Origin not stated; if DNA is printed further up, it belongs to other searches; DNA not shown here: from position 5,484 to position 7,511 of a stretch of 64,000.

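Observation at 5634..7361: Orphan VirD4/TraD-like coupling ATPase with C-terminal zinc ribbon in a purely housekeeping context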

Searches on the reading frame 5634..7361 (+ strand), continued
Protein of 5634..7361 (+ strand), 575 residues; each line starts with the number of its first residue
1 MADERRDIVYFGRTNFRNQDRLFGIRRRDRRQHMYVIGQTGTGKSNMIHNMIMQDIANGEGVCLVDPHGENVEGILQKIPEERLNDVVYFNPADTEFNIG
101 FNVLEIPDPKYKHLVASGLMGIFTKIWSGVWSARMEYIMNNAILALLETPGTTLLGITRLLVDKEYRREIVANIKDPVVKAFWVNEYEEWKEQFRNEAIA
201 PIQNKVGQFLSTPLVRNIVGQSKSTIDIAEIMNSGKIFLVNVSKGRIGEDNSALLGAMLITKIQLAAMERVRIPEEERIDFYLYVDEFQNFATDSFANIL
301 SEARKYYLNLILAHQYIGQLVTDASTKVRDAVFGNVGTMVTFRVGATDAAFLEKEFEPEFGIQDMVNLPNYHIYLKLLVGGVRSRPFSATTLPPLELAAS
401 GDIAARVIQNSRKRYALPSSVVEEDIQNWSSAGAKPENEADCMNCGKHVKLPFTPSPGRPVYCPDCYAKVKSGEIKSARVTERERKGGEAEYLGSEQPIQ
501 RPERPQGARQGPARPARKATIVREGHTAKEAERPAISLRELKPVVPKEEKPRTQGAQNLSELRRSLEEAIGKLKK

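Call 17: find_encoding_contigs(protein=P0010, flank=10000, max_places=2)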
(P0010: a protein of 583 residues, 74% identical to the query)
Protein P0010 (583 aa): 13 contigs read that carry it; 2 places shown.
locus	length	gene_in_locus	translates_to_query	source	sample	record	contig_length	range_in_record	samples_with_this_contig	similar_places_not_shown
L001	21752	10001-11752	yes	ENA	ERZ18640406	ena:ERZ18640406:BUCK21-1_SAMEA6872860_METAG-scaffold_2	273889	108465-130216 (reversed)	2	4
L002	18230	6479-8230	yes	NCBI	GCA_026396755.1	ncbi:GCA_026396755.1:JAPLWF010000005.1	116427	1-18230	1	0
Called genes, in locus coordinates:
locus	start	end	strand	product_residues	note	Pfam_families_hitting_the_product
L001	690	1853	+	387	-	PF00162:PGK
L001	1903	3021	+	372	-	PF13200:DUF4015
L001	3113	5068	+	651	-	PF07963:N_methyl (weak), PF01436:NHL (faint), PF25021:TEN_NHL (faint)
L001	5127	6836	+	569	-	PF01807:Zn_ribbon_DnaG, PF08275:DNAG_N, PF01751:Toprim (weak), PF13155:Toprim_2, PF13662:Toprim_4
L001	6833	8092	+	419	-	PF03979:Sigma70_r1_1, PF00140:Sigma70_r1_2, PF04542:Sigma70_r2, PF04539:Sigma70_r3, PF04545:Sigma70_r4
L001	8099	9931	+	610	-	PF01411:tRNA-synt_2c, PF07973:tRNA_SAD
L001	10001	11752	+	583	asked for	PF01935:DUF87 (weak), PF10412:TrwB_AAD_bind, PF12696:TraG-D_C (faint), PF23477:zf_Tbcl_2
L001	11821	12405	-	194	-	PF08207:EFP_N (weak), PF09285:Elong-fact-P_C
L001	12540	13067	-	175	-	-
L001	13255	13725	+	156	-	-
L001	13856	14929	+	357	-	PF02540:NAD_synthase (weak), PF03054:tRNA_Me_trans, PF24167:DUF7411 (weak), PF20259:tRNA_Me_trans_M, PF20258:tRNA_Me_trans_C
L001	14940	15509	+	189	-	-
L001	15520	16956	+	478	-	PF13567:DUF4131, PF03772:Competence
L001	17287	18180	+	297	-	PF00753:Lactamase_B, PF12706:Lactamase_B_2 (weak)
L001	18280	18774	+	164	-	-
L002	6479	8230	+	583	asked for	PF01935:DUF87 (weak), PF10412:TrwB_AAD_bind, PF12696:TraG-D_C (faint), PF23477:zf_Tbcl_2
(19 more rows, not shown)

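Call 18: find_encoding_contigs(protein=P0043, flank=10000, max_places=2)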
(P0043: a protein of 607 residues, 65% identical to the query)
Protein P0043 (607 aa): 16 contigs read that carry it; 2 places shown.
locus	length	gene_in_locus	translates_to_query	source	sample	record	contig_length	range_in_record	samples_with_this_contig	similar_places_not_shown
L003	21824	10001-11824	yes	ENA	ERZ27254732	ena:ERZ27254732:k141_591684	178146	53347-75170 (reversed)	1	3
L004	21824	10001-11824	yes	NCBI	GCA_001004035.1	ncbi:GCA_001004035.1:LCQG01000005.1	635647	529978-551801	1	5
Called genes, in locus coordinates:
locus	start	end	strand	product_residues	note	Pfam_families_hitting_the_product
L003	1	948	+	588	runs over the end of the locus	-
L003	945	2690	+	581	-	-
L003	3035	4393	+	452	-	-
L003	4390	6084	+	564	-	-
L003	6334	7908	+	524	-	-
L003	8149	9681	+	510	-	-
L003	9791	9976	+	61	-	-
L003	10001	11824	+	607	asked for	PF02534:T4SS-DNA_transf (weak), PF01935:DUF87 (weak), PF10412:TrwB_AAD_bind, PF12696:TraG-D_C (weak), PF23477:zf_Tbcl_2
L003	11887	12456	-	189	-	PF08207:EFP_N, PF09285:Elong-fact-P_C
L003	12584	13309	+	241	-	PF01073:3Beta_HSD, PF01370:Epimerase, PF02719:Polysacc_synt_2 (weak), PF04321:RmlD_sub_bind, PF13460:NAD_binding_10, PF16363:GDP_Man_Dehyd, PF07993:NAD_binding_4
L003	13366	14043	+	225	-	PF02585:PIG-L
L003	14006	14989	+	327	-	PF00535:Glycos_transf_2, PF13641:Glyco_tranf_2_3, PF13632:Glyco_trans_2_3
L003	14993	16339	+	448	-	PF01451:LMWPc, PF13641:Glyco_tranf_2_3, PF00535:Glycos_transf_2, PF13632:Glyco_trans_2_3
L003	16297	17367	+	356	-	PF01555:N6_N4_Mtase (faint), PF01170:UPF0020, PF05175:MTS, PF13847:Methyltransf_31 (weak), PF08241:Methyltransf_11 (weak), PF13649:Methyltransf_25 (weak)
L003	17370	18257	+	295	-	PF00535:Glycos_transf_2, PF13641:Glyco_tranf_2_3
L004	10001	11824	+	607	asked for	PF02534:T4SS-DNA_transf (weak), PF01935:DUF87 (weak), PF10412:TrwB_AAD_bind, PF12696:TraG-D_C (weak), PF23477:zf_Tbcl_2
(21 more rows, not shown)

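Call 19: search_protein_representatives(protein=window:5634-7058:+)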
Query: 475 residues. Proteins with E-value up to 0.001 (for the whole library): 23937; up to 1e-10: 16080; up to 1e-30: 6627. The best 150 are listed.
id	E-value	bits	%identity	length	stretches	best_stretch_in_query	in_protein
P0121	3.2e-226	767.9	76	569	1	4-432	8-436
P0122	5.6e-210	714.3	71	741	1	27-475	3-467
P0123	4.3e-206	701.5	65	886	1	5-475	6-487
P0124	5.5e-206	701.2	68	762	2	5-437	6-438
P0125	7.7e-206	700.7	66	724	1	8-474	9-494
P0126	4.8e-205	698.1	71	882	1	34-475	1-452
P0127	2.3e-192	656.3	66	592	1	4-434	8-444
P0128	7.5e-188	641.4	66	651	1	3-432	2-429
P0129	3.4e-181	619.5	59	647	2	7-440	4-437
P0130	4.4e-179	612.5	59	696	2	6-436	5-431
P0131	2.6e-178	609.9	60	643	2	1-432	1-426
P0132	6.6e-176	602.0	62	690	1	7-432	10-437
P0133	1.6e-174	597.4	56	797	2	4-444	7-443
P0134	6.6e-171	585.5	82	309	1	4-306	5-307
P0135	3.3e-170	583.2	62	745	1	5-432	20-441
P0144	2.3e-166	570.5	58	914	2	3-431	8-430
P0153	2.2e-158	544.2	58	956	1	5-436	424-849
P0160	3.8e-154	530.3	57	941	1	9-438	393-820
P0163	6.7e-151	519.6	58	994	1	7-431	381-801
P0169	3.7e-147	507.2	57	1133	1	10-430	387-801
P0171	9.0e-146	502.7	54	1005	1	6-432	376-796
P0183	7.0e-143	493.1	54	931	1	8-422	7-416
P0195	3.6e-140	484.2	54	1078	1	7-431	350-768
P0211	1.2e-135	469.3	39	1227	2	21-369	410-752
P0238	3.9e-131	454.4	37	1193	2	18-420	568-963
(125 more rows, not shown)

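Call 21: search_protein_families(library=pfam, proteins=[P0123, P0144, P0153, P0163, P0169, P0211, P0238, P0195, P0183], max_evalue=0.001)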
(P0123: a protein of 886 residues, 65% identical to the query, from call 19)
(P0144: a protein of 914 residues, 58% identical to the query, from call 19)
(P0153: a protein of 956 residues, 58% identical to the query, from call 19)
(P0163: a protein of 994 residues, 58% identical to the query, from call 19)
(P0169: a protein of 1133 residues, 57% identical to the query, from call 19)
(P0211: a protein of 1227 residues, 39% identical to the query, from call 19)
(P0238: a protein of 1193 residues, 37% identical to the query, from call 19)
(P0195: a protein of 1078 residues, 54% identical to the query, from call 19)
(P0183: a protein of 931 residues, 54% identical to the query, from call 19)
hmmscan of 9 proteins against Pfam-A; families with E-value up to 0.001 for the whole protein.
P0123 (886 aa): 4 families
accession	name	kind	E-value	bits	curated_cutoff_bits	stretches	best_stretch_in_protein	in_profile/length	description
PF10412.15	TrwB_AAD_bind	-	5.1e-15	55.7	20.5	1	27-349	10-314/387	Type IV secretion-system coupling protein DNA-binding domain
PF23477.1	zf_Tbcl_2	-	5.9e-07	29.5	27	1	450-477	4-31/37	Probable treble clef zinc finger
PF12696.13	TraG-D_C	-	7.9e-07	29.5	22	1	283-352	3-71/126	TraM recognition site of TraD and TraG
PF01935.23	DUF87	-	1.5e-05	25.6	23.2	1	32-217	23-176/220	Helicase HerA, central domain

P0144 (914 aa): 5 families
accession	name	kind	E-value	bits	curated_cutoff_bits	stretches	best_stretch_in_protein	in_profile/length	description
PF10412.15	TrwB_AAD_bind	-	2.3e-07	30.5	20.5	1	32-345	11-310/387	Type IV secretion-system coupling protein DNA-binding domain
PF12696.13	TraG-D_C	-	2.8e-06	27.7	22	1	287-352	3-71/126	TraM recognition site of TraD and TraG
PF02534.20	T4SS-DNA_transf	-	6.5e-05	22.4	20.1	0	216-328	238-347/468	Type IV secretory system Conjugative DNA transfer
PF13401.12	AAA_22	-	0.00017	22.3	27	0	35-76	4-45/130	AAA domain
PF01935.23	DUF87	-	0.00087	19.9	23.2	0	36-85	23-69/220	Helicase HerA, central domain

P0153 (956 aa): 4 families
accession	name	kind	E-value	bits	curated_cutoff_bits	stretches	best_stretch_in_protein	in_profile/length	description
PF10412.15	TrwB_AAD_bind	-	7.4e-11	42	20.5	1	447-759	12-310/387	Type IV secretion-system coupling protein DNA-binding domain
PF12696.13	TraG-D_C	-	3.5e-05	24.2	22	1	701-766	3-71/126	TraM recognition site of TraD and TraG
PF01935.23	DUF87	-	6e-05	23.7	23.2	1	451-666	24-206/220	Helicase HerA, central domain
PF02534.20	T4SS-DNA_transf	-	7.3e-05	22.2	20.1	0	440-527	42-118/468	Type IV secretory system Conjugative DNA transfer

P0163 (994 aa): 4 families
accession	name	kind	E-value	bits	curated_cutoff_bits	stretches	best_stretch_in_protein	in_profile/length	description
PF10412.15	TrwB_AAD_bind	-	8.5e-10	38.5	20.5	1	399-469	9-73/387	Type IV secretion-system coupling protein DNA-binding domain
PF12696.13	TraG-D_C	-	9.4e-06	26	22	1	658-718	3-66/126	TraM recognition site of TraD and TraG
PF02534.20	T4SS-DNA_transf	-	3.2e-05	23.4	20.1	0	397-486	44-122/468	Type IV secretory system Conjugative DNA transfer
PF01935.23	DUF87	-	0.00023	21.8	23.2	0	397-443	14-62/220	Helicase HerA, central domain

P0169 (1133 aa): 6 families
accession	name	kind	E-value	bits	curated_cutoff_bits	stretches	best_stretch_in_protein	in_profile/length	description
PF02534.20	T4SS-DNA_transf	-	2.6e-08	33.6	20.1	0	543-700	191-347/468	Type IV secretory system Conjugative DNA transfer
PF10412.15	TrwB_AAD_bind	-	3.8e-08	33.1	20.5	1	408-699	15-288/387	Type IV secretion-system coupling protein DNA-binding domain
PF01935.23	DUF87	-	2.8e-05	24.7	23.2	1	408-457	23-69/220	Helicase HerA, central domain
PF12696.13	TraG-D_C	-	3.3e-05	24.3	22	1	659-717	3-66/126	TraM recognition site of TraD and TraG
PF25199.1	nSTAND_NTPase5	-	0.00027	21.2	34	0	406-485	39-120/145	Novel STAND NTPase 5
PF13401.12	AAA_22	-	0.00029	21.6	27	0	407-445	4-42/130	AAA domain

P0211 (1227 aa): 12 families
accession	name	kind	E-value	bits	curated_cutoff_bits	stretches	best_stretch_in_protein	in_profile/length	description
PF10412.15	TrwB_AAD_bind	-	1.2e-18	67.7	20.5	1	413-735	8-318/387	Type IV secretion-system coupling protein DNA-binding domain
PF12696.13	TraG-D_C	-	8.8e-13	48.7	22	1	665-732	1-70/126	TraM recognition site of TraD and TraG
PF01935.23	DUF87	-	1.3e-08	35.7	23.2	1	410-461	12-65/220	Helicase HerA, central domain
PF13191.12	AAA_16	-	2.6e-07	31.7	32.6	0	417-482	21-88/167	AAA ATPase domain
PF13401.12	AAA_22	-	2.6e-07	31.4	27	0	421-449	6-34/130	AAA domain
PF02534.20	T4SS-DNA_transf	-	5.5e-07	29.2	20.1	0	653-735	289-377/468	Type IV secretory system Conjugative DNA transfer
PF25199.1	nSTAND_NTPase5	-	2.1e-05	24.8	34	1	414-501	35-124/145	Novel STAND NTPase 5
PF13555.12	AAA_29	-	9.2e-05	22.6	27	0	421-437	22-39/61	P-loop containing region of AAA domain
PF01580.24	FtsK_SpoIIIE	-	0.0003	20.7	24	0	408-442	27-61/221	FtsK/SpoIIIE family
PF03308.22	MeaB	-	0.00042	19.8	23.1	0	425-454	38-67/273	Methylmalonyl Co-A mutase-associated GTPase MeaB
PF03193.22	RsgA_GTPase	-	0.00064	20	30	0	414-443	100-129/174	RsgA GTPase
PF00005.33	ABC_tran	-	0.00067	20.7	25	0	422-457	13-46/137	ABC transporter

P0238 (1193 aa): 15 families
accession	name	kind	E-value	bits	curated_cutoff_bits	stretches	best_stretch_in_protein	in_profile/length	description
PF10412.15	TrwB_AAD_bind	-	1.4e-18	67.4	20.5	1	573-699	7-128/387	Type IV secretion-system coupling protein DNA-binding domain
PF12696.13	TraG-D_C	-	5.8e-09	36.4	22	0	826-893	1-70/126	TraM recognition site of TraD and TraG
PF13191.12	AAA_16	-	1.2e-07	32.9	32.6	0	135-173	21-58/167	AAA ATPase domain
PF25199.1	nSTAND_NTPase5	-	1.2e-07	32.1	34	1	575-659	35-121/145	Novel STAND NTPase 5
PF01580.24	FtsK_SpoIIIE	-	1.7e-07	31.4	24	0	121-160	22-61/221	FtsK/SpoIIIE family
PF04851.21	ResIII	-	1.9e-07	31.6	22.5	0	135-183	20-70/164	Type III restriction enzyme, res subunit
PF01935.23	DUF87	-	5.5e-07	30.3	23.2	0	569-651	10-89/220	Helicase HerA, central domain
PF13401.12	AAA_22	-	1.7e-06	28.8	27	0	580-602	4-26/130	AAA domain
PF00270.35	DEAD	-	0.00015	22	26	0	137-181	13-60/167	DEAD/DEAH box helicase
PF24389.1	ORC-CDC6-like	-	0.00015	21.1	27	0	136-155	30-49/571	ORC-CDC6-like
PF13555.12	AAA_29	-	0.00025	21.2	27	0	583-598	24-39/61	P-loop containing region of AAA domain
PF00005.33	ABC_tran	-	0.00033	21.7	25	0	580-602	10-31/137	ABC transporter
PF20720.3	nSTAND3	-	0.00042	20.5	27.2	0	137-182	16-60/155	Novel STAND NTPase 3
PF02492.25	cobW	-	0.00058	19.9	20.7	0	142-175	4-36/180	CobW/HypB/UreG, nucleotide-binding domain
PF20703.3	nSTAND1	-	0.00067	19.8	27.1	0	578-607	29-59/379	Novel STAND NTPase 1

P0195 (1078 aa): 4 families
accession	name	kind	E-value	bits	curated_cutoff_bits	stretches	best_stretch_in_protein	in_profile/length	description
PF10412.15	TrwB_AAD_bind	-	2.9e-08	33.4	20.5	1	370-676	11-303/387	Type IV secretion-system coupling protein DNA-binding domain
PF01935.23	DUF87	-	0.00012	22.7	23.2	1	374-447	23-90/220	Helicase HerA, central domain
PF12696.13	TraG-D_C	-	0.00012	22.5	22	1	625-685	3-66/126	TraM recognition site of TraD and TraG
PF13401.12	AAA_22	-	0.00035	21.3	27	0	372-409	3-40/130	AAA domain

P0183 (931 aa): 1 family
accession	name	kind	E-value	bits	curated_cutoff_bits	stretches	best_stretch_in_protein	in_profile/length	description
PF10412.15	TrwB_AAD_bind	-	1e-05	25.1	20.5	1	28-349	13-321/387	Type IV secretion-system coupling protein DNA-binding domain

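Call 24: find_related_loci(query=A1, collection=genome_contigs, flank=10000)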
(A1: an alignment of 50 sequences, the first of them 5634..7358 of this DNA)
Query A1 (575 aa) in genome_contigs; peptide patterns used: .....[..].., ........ (x = any residue, [..] = any of these).
600 stretches matched a pattern (row limit reached: there are more); 588 encode a relative of the query (tblastn E <= 1e-3); the best 80 are kept; 80 distinct loci.
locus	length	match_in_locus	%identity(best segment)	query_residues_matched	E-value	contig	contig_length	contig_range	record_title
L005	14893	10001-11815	77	1-571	0e+0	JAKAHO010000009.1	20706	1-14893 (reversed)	MAG: bacterium isolate WY3.bin113 NODE_4169_length_20706_cov_5.804412, whole genome shotgun sequence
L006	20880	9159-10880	76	1-573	0e+0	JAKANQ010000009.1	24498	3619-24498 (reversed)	MAG: bacterium isolate WY5.bin81 NODE_3085_length_24498_cov_6.704280, whole genome shotgun sequence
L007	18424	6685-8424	74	1-573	0e+0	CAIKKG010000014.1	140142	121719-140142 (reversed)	uncultured bacterium isolate Kiruna2_bin-0995 genome assembly, contig: bin-0995:14/42, whole genome shotgun sequence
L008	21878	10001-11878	71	1-575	0e+0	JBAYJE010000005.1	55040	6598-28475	MAG: Candidatus Paceibacterota bacterium isolate SO_2016_GW1_48 scaffold01176_OW334_2016, whole genome shotgun sequence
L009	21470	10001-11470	77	1-480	0e+0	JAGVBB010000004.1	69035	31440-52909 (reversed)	MAG: Candidatus Paceibacterota bacterium isolate DeMMO6_41 c_000000030023, whole genome shotgun sequence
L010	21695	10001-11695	69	1-552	0e+0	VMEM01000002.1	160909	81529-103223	MAG: Parcubacteria group bacterium LiPW_41 LiPW41_scaffold_66, whole genome shotgun sequence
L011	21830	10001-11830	66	1-575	0e+0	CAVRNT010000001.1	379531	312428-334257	MAG: uncultured bacterium isolate MFD03726.bin.1.17 genome assembly, contig: contig_42602, whole genome shotgun sequence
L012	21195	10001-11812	66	6-575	0e+0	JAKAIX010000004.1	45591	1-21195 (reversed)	MAG: bacterium isolate WY3.bin51 NODE_1114_length_45591_cov_2.361231, whole genome shotgun sequence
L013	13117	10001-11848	65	1-575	0e+0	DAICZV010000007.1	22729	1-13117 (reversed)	MAG TPA_asm: bacterium isolate clean1825 NODE_7_length_22729_cov_4.306331, whole genome shotgun sequence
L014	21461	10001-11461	75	4-476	0e+0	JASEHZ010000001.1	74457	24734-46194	MAG: Patescibacteria group bacterium isolate Yes70-36 NODE_62_length_74457_cov_17.636448, whole genome shotgun sequence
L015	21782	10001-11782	65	1-575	0e+0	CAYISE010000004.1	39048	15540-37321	MAG TPA_asm: uncultured Candidatus Saccharibacteria bacterium isolate ERP119705_co3_567 genome assembly, contig: NODE_10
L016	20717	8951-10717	65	2-570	0e+0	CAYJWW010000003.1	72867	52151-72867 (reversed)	MAG TPA_asm: uncultured Candidatus Saccharibacteria bacterium isolate ERP125453_co1_514 genome assembly, contig: NODE_21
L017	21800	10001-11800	64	6-575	0e+0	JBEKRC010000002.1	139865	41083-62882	MAG: Minisyncoccia bacterium isolate SPRUCE 501 SPRUCE_501_2, whole genome shotgun sequence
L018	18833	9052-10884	64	6-575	0e+0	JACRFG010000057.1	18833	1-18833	MAG: Candidatus Jorgensenbacteria bacterium isolate NC_groundwater_1719_Pr3_B-0.1um_43_9 SR-2_scaffold_141_2151261, whol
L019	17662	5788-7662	62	1-570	0e+0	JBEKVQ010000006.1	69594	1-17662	MAG: Minisyncoccia bacterium isolate SPRUCE 608 SPRUCE_608_6, whole genome shotgun sequence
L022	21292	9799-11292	70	3-486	0e+0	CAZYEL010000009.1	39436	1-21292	MAG TPA_asm: uncultured Candidatus Saccharibacteria bacterium isolate binchicken_co227_1009 genome assembly, contig: NOD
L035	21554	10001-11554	67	4-502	0e+0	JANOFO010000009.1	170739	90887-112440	MAG: Candidatus Paceibacterota bacterium isolate SOY_64_metabat_47 SOY_64_k141_3386276, whole genome shotgun sequence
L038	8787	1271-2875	64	6-546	0e+0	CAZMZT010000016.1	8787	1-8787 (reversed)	MAG TPA_asm: uncultured Candidatus Saccharibacteria bacterium isolate SRP286056_co1_104 genome assembly, contig: NODE_10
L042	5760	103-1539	70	4-478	0e+0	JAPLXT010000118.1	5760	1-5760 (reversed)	MAG: Candidatus Nomurabacteria bacterium isolate LacPavin_0920_WC57_MAG_35_7 LacPavin_0920_WC57_scaffold_238336, whole g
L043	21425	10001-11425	70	6-476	0e+0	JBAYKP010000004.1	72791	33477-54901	MAG: Candidatus Paceibacterota bacterium isolate SO_2016_GW1_82 scaffold00808_OW334_2016, whole genome shotgun sequence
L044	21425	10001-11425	70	6-476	0e+0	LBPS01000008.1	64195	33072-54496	MAG: Candidatus Nomurabacteria bacterium GW2011_GWE2_34_25 UR57_C0008, whole genome shotgun sequence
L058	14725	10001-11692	61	6-557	0e+0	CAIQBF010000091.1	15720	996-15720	uncultured bacterium isolate Loclat_bin-19288 genome assembly, contig: bin-19288:091/110, whole genome shotgun sequence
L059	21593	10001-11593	62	6-537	0e+0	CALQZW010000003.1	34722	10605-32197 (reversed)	MAG: Candidatus Nomurabacteria bacterium isolate MiH-14oct19-129 genome assembly, contig: MiH-14oct19-C2176, whole genom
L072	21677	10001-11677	61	6-551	0e+0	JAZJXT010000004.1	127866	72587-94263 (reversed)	MAG: Patescibacteria group bacterium isolate ADI_H1L2_2_122_18_3-bin036_1 ADIH1L22_B036_1_000000000004, whole genome sho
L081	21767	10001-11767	58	6-575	0e+0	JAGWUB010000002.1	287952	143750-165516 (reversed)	MAG: Patescibacteria group bacterium isolate REEB387 contig-150_7, whole genome shotgun sequence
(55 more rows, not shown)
